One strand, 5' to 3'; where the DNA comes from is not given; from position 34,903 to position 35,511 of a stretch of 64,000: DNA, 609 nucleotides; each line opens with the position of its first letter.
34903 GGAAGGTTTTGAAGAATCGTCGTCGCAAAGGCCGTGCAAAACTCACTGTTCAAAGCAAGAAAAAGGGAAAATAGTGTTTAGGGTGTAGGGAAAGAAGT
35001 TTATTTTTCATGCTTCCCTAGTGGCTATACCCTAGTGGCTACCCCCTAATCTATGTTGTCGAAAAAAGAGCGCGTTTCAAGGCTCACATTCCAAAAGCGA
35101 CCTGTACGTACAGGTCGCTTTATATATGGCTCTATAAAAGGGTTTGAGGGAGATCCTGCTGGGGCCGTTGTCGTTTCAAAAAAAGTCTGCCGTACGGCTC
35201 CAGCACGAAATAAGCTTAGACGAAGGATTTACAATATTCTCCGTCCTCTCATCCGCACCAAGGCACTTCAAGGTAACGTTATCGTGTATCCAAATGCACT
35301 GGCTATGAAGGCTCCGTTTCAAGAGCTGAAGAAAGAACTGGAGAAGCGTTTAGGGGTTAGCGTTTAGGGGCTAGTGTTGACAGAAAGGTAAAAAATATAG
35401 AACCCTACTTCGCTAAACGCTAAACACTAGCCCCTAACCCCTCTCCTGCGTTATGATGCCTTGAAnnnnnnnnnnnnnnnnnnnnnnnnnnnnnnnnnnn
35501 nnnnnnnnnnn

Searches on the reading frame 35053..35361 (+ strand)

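Call 83: search_protein_families(library=pfam, proteins=[window:35053-35361:+], max_evalue=0.001)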
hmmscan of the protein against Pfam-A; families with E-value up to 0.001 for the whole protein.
window:35053-35361:+ (103 aa): 1 family
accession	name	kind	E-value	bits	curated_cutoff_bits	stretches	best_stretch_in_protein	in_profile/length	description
PF00825.24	Ribonuclease_P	-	3.2e-09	37.2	22.3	1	23-100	28-105/109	Ribonuclease P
